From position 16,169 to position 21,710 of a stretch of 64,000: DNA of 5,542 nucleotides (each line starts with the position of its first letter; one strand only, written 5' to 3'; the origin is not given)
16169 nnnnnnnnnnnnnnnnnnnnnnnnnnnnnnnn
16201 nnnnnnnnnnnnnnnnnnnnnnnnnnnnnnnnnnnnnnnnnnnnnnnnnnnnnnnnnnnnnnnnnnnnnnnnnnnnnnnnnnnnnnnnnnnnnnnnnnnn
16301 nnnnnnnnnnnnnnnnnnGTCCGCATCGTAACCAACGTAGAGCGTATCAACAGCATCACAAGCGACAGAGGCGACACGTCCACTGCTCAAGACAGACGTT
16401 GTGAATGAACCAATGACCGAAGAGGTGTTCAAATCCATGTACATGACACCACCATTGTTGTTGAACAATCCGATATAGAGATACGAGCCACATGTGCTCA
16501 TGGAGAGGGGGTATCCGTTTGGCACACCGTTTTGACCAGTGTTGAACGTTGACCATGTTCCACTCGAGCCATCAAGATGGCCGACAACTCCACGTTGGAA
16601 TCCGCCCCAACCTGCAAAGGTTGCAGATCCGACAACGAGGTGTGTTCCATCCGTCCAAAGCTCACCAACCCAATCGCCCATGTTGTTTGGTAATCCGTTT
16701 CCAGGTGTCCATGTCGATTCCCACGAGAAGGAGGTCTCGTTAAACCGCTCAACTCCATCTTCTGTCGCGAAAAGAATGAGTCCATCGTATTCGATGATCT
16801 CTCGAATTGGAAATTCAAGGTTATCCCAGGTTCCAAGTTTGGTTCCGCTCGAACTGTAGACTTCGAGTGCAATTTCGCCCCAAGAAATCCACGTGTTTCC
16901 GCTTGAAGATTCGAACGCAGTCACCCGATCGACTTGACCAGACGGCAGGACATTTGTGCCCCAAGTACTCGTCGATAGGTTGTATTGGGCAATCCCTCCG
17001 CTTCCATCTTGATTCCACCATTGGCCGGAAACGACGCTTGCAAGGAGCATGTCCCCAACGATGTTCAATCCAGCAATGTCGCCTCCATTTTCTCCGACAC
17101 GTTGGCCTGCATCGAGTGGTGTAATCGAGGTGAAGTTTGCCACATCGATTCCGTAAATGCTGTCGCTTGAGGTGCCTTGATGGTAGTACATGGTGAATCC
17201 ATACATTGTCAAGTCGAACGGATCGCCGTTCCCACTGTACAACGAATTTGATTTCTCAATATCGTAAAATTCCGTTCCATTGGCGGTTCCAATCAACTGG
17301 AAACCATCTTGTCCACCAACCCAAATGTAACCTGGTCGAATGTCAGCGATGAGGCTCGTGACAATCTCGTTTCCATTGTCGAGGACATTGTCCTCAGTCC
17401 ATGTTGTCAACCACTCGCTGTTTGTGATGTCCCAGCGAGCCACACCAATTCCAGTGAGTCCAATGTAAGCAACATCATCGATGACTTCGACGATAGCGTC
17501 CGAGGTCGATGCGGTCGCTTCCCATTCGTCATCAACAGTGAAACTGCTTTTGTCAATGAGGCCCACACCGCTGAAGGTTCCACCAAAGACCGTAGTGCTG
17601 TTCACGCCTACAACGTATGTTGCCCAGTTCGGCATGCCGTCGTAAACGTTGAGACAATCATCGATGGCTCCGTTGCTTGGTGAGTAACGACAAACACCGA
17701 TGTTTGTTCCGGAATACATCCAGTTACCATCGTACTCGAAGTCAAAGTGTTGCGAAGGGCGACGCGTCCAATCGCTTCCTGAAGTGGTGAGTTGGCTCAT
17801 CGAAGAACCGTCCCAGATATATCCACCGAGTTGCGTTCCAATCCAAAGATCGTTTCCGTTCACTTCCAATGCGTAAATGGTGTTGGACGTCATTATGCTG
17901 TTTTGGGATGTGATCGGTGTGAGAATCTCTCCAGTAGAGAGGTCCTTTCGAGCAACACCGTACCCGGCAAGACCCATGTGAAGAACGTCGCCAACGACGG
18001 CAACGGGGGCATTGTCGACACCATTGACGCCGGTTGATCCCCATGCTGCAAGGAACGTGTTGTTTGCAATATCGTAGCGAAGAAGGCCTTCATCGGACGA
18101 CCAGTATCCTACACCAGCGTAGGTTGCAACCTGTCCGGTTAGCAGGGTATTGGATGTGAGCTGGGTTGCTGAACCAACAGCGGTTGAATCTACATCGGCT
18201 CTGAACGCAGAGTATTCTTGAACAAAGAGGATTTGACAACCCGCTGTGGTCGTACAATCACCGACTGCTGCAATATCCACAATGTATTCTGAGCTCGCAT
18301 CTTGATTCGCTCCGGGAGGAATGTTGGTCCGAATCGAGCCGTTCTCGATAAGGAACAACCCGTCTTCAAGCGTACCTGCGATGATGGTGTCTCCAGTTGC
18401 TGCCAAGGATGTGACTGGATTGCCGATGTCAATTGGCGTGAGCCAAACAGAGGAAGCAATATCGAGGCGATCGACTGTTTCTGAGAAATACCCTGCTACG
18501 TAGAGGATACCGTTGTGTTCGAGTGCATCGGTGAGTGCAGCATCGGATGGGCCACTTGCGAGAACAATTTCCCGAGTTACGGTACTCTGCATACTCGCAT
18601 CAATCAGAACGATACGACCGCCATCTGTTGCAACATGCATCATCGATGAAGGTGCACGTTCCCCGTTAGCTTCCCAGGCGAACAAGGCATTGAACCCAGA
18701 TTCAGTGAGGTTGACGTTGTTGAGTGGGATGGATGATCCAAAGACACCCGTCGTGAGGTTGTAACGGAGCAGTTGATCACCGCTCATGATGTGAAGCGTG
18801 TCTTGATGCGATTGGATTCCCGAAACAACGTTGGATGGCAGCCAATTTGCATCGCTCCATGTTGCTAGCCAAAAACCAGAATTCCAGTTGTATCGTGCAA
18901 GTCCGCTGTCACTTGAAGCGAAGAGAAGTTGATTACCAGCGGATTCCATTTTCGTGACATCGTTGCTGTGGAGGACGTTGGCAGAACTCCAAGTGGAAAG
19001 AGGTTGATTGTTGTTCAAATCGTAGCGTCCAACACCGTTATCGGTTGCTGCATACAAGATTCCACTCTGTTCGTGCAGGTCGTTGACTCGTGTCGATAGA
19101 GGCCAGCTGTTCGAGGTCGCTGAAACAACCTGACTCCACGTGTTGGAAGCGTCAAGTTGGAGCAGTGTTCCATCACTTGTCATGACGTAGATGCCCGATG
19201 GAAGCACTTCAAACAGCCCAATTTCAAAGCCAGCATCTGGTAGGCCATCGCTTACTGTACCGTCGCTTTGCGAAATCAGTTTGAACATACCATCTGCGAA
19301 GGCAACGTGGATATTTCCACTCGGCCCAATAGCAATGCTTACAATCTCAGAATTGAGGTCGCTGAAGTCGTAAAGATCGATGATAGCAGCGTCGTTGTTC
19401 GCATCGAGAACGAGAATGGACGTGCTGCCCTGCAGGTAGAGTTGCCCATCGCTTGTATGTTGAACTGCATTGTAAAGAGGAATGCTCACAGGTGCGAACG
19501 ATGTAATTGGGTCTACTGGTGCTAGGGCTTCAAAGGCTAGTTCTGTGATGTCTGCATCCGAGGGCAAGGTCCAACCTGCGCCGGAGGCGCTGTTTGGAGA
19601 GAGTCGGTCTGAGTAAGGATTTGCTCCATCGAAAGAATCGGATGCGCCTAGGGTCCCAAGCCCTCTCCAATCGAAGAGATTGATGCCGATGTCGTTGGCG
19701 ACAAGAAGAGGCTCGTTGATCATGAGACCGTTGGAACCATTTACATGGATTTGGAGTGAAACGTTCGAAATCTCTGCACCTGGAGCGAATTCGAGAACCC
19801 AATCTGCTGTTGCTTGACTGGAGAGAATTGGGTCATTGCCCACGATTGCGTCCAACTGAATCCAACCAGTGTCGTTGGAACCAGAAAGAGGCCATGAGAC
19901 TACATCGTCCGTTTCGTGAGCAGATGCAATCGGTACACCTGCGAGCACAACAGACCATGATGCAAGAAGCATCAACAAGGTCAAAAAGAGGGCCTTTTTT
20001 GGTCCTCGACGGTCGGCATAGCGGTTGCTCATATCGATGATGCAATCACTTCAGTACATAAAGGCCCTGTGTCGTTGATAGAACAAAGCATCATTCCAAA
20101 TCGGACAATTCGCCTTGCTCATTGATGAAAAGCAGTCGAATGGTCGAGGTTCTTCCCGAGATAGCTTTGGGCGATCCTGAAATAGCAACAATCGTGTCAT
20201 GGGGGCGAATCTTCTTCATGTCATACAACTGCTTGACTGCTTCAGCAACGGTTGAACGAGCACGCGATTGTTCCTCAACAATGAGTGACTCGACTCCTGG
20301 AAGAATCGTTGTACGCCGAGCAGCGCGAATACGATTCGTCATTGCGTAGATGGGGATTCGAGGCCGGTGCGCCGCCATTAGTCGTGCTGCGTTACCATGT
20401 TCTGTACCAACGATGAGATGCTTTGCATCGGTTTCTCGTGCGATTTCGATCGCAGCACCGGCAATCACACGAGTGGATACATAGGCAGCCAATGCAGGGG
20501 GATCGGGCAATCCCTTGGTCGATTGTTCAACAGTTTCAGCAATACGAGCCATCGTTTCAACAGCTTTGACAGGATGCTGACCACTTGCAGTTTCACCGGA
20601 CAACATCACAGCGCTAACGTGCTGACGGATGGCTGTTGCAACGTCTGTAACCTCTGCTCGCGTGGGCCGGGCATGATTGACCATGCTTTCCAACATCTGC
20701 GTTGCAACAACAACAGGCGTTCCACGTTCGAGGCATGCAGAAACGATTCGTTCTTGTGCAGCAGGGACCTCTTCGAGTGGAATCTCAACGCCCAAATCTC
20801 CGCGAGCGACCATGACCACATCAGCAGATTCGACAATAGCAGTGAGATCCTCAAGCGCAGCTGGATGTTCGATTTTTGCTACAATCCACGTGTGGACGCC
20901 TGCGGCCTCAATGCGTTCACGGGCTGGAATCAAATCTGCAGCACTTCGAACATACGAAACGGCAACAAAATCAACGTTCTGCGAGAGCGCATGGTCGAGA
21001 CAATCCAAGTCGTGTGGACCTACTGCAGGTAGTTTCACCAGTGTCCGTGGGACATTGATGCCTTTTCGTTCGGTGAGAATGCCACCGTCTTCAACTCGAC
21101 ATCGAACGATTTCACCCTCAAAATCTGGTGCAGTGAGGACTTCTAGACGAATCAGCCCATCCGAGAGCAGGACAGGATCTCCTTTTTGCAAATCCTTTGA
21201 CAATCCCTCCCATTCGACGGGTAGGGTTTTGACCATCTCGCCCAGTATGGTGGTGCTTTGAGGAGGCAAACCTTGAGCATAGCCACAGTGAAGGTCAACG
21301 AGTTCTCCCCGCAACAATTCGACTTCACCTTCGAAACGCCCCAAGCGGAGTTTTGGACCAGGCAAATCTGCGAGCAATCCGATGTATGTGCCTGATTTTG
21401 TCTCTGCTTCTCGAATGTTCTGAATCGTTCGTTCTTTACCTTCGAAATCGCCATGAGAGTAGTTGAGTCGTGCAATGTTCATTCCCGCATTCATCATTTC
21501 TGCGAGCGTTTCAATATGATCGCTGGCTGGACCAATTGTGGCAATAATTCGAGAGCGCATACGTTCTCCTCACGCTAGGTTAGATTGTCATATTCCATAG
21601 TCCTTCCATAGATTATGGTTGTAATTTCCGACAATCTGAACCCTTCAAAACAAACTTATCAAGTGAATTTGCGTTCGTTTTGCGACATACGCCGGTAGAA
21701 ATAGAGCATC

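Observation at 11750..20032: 2760-aa beta-propeller/Fn3 type-I surface protein with a Pro-rich cytoplasmic tail, in line with pyk and pab genes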

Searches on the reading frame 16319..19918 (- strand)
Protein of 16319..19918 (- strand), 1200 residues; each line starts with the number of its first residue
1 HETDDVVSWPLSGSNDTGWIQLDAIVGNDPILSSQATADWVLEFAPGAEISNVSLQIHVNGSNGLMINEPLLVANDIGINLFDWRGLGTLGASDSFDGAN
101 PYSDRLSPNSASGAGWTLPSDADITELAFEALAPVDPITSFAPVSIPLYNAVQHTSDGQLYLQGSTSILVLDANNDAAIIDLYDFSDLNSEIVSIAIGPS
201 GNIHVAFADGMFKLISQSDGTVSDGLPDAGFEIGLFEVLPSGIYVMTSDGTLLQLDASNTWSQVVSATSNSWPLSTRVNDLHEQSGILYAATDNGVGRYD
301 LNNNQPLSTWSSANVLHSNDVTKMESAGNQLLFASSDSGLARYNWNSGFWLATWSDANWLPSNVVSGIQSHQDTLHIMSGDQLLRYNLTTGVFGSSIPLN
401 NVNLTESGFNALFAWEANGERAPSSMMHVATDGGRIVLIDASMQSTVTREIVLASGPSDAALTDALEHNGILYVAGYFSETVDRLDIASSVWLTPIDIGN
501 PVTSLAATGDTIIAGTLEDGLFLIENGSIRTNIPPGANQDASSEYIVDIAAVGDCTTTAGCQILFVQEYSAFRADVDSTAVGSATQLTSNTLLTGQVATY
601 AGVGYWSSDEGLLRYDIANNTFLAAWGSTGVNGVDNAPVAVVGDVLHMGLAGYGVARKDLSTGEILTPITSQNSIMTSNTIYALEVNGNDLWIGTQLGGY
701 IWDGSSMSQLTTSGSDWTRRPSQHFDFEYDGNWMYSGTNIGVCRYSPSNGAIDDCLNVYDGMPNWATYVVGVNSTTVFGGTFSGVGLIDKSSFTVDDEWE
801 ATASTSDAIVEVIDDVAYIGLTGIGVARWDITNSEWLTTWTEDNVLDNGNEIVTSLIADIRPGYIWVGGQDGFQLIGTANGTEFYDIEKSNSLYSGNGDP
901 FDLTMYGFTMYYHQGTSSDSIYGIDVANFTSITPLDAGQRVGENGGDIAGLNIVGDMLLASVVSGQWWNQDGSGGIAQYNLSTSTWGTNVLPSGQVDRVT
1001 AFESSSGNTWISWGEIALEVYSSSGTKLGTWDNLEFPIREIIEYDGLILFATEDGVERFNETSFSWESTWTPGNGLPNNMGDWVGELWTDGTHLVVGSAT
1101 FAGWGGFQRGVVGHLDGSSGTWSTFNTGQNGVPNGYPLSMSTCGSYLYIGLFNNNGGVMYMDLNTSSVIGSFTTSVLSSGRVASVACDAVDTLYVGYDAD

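Call 60: search_solved_structures(query=A2, max_evalue=1)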
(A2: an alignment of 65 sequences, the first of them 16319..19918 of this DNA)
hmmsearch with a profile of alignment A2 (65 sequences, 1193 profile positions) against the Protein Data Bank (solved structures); distinct sequences matched with E-value up to 1: 10.
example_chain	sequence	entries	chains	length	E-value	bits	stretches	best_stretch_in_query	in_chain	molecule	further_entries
4a2l_A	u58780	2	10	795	1e-08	36.5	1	490-695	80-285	TWO-COMPONENT SYSTEM SENSOR HISTIDINE KINASE/RESPONSE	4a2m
7klj_A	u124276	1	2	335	7.5e-06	27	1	189-343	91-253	Isoform 2 of Kinesin-like protein KIF21A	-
7luv_E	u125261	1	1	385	6.1e-05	24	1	146-333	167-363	Tex1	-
5i2t_A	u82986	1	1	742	8.1e-05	23.5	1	186-339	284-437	Periodic tryptophan protein 2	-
7suk_LO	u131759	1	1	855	0.00012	22.9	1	186-339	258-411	Periodic tryptophan protein 2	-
6lqs_B1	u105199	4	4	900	0.00014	22.7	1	186-339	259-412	Periodic tryptophan protein 2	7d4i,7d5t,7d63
5wlc_LO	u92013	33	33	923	0.00015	22.6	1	186-339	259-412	Utp1 | Periodic tryptophan protein 2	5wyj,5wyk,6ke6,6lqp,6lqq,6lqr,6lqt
4lg8_A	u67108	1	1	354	0.025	15.3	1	139-334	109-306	Pre-mRNA-processing factor 19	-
5mqf_G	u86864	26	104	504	0.067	13.9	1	139-334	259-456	Pre-mRNA-processing factor 19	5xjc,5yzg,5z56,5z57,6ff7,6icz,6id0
9fqr_Hy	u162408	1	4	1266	0.51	10.9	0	178-409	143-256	Dynein axonemal intermediate chain 3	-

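Call 76: predict_structure(alignment_id=A6)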
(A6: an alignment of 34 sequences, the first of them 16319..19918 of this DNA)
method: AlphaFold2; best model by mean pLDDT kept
length: 1200 residues; sequences in the alignment: 34
mean_pLDDT: 75.5   pTM: 0.40
mean pLDDT of the five models: 75.5, 75.1, 73.9, 72.6, 72.1
residues with pLDDT >= 90: 241; 70-90: 650; 50-70: 131; < 50: 178
segments of 3 or more residues with pLDDT < 50: 1-68, 76-80, 90-144, 627-635, 713-718, 761-763, 795-806, 967-972, 992-997
pLDDT, mean of each block of 10 residues (from residue 1): 28 26 30 30 33 45 42 50 50 37 33 31 31 26 60 89 87 64 77 90 92 86 88 90 89 88 85 83 90 91 88 83 89 90 86 87 90 88 86 81 80 89 88 83 63 59 72 76 68 76 86 90 86 79 79 85 85 86 79 71 69 74 53 54 77 75 73 82 85 88 85 50 86 86 84 69 66 74 64 49 54 89 82 80 83 89 91 90 88 86 90 87 88 85 77 87 60 73 83 48 89 80 85 74 92 90 91 90 90 92 72 89 87 87 93 89 90 80 86 74
secondary structure, 60 per line:
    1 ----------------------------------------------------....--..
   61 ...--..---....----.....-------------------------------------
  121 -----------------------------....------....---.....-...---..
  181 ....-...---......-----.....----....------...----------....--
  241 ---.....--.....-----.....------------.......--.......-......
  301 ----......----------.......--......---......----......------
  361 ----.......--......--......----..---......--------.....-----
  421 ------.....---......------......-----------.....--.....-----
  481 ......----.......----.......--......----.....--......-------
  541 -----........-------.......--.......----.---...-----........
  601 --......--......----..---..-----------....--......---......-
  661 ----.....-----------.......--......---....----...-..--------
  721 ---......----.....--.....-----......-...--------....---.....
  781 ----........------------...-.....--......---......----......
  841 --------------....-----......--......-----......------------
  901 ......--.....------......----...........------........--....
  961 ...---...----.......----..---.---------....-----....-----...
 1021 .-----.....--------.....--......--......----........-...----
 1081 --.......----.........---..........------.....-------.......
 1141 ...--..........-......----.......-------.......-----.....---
elements in order (helices of 4 or more, strands of 3 or more residues): E53-56 E71-74 E79-83 E150-153 E160-163 E167-171 E179-184 E192-197 E203-207 E212-215 E222-224 E235-238 E244-248 E251-255 E261-265 E278-284 E287-293 E295-300 E305-310 E321-327 E330-335 E339-344 E349-354 E365-371 E374-379 E382-387 H399-402 E411-415 E427-431 E435-440 E447-452 E464-468 E471-475 E481-486 E491-497 E502-508 E511-516 E521-525 E528-533 E546-553 E561-567 E570-576 E585-587 E593-600 E603-608 E611-616 E639-642 E645-650 E654-659 E665-669 E681-687 E690-695 E699-702 E707-709 E724-729 E734-738 E741-745 E751-756 E769-772 E776-780 E785-789 E809-813 E816-821 E825-830 E835-840 E855-858 E864-869 E872-877 E883-888 E901-906 E909-913 E920-925 E930-936 H937-940 E947-954 E957-963 E974-980 E1000-1003 E1009-1012 E1018-1021 E1027-1031 E1040-1044 E1047-1052 E1055-1060 E1065-1072 E1074-1076 E1083-1089 E1094-1102 E1106-1115 E1122-1126 E1134-1143 E1146-1155 E1157-1162 E1167-1173 E1181-1187 E1193-1197

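Call 80: fold_search(model_id=the predicted structure, library=pdb)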
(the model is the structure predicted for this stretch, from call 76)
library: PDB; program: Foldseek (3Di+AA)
matches with E <= 10: 1957; with E <= 0.001: 1784
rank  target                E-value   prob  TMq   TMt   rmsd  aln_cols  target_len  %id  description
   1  9cwm_B                1.2e-22  1.00  0.17  0.07  26.9      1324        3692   11  Cryo-EM structure of human Low-density lipoprotein receptor-related protein 2 (released 2025-08-06)
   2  9cwm_A                1.2e-22  1.00  0.17  0.07  27.0      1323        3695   11  Cryo-EM structure of human Low-density lipoprotein receptor-related protein 2 (released 2025-08-06)
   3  8jx8_A                2.7e-22  1.00  0.17  0.15  27.2      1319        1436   10  rat megalin head (released 2024-06-19)
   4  9i3v_B                4.2e-22  1.00  0.17  0.07  27.6      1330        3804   10  Cryo-EM structure of the human LRP2 ectodomain (released 2026-02-04)
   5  8jxe_A                4.0e-21  1.00  0.16  0.13  26.3      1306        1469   10  rat megalin RAP complex head (released 2024-06-19)
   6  9qaw_A                8.1e-21  1.00  0.15  0.06  26.5      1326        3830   10  CryoEM structure of the human LRP2 receptor ectodomain in complex with LRPAP1 (released 2026-03-11)
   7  4a2m_A                1.9e-20  1.00  0.17  0.24  27.0       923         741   11  Structure of the periplasmic domain of the heparin and heparan sulphate sensing hybrid two component system BT4663 in  (released 2012-05-02)
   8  4a2m_D                2.0e-20  1.00  0.18  0.27  22.1       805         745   13  Structure of the periplasmic domain of the heparin and heparan sulphate sensing hybrid two component system BT4663 in  (released 2012-05-02)
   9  4a2l_D                2.2e-20  1.00  0.20  0.30  25.6       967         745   11  Structure of the periplasmic domain of the heparin and heparan sulphate sensing hybrid two component system BT4663 in  (released 2012-05-02)
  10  4a2l_F                3.4e-20  1.00  0.16  0.23  27.2       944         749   11  Structure of the periplasmic domain of the heparin and heparan sulphate sensing hybrid two component system BT4663 in  (released 2012-05-02)
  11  4a2l_A                4.5e-20  1.00  0.17  0.23  27.6       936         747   11  Structure of the periplasmic domain of the heparin and heparan sulphate sensing hybrid two component system BT4663 in  (released 2012-05-02)
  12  3ott_B                5.4e-20  1.00  0.15  0.24  32.5       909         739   12  Crystal Structure of the extracellular domain of the putative one component system BT4673 from B. thetaiotaomicron (released 2011-08-10)
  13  8jxe_B                6.8e-20  1.00  0.17  0.14  27.0      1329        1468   11  rat megalin RAP complex head (released 2024-06-19)
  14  4a2l_C                7.9e-20  1.00  0.21  0.28  25.6       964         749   11  Structure of the periplasmic domain of the heparin and heparan sulphate sensing hybrid two component system BT4663 in  (released 2012-05-02)
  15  4a2l_B                1.6e-19  1.00  0.17  0.24  27.0       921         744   11  Structure of the periplasmic domain of the heparin and heparan sulphate sensing hybrid two component system BT4663 in  (released 2012-05-02)
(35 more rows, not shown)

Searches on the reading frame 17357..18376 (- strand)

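Call 11: search_protein_families(library=pfam, proteins=[window:17357-18376:-], max_evalue=10)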
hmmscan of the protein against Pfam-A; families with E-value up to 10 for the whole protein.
window:17357-18376:- (340 aa): 1 family
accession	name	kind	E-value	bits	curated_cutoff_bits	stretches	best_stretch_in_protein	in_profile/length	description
PF05589.17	DUF768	-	0.12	13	27.8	1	15-29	13-27/67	Protein of unknown function (DUF768)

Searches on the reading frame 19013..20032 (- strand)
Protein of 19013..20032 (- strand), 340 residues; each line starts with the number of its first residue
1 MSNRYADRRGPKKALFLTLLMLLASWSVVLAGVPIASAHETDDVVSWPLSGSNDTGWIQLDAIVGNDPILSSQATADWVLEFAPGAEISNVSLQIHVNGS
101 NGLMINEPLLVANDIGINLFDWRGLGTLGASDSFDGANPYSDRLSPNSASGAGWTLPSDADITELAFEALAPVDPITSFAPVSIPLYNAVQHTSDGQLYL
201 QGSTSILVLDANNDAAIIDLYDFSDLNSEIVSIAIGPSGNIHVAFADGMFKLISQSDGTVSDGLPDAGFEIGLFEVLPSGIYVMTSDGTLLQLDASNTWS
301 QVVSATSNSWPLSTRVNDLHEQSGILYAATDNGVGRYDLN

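Call 11: search_protein_families(library=pfam, proteins=[window:19013-20032:-], max_evalue=10)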
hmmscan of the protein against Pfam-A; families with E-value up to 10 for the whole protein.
window:19013-20032:- (340 aa): 0 families

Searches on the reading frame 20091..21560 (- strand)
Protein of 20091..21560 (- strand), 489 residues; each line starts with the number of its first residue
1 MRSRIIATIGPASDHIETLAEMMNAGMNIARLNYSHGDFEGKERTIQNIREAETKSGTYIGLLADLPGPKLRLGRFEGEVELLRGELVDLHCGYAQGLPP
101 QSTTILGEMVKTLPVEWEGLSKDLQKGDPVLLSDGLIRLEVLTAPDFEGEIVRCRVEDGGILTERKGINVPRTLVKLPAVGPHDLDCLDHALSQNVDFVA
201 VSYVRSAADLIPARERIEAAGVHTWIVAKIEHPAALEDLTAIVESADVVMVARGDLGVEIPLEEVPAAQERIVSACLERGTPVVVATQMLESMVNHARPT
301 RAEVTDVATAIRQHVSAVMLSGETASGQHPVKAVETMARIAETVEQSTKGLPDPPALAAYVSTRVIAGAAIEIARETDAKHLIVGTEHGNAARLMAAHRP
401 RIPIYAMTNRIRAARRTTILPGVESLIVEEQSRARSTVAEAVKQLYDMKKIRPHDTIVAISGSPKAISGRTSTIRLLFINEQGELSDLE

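Call 7: search_protein_families(library=pfam, proteins=[window:20091-21560:-], max_evalue=0.001)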
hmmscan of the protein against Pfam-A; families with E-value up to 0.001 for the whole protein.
window:20091-21560:- (489 aa): 2 families
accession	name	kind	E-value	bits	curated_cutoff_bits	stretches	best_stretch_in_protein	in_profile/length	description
PF00224.27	PK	-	1.8e-94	317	30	1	2-334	3-328/328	Pyruvate kinase, barrel domain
PF02887.21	PK_C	-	1.4e-23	83.6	28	1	366-476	3-113/114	Pyruvate kinase, alpha/beta domain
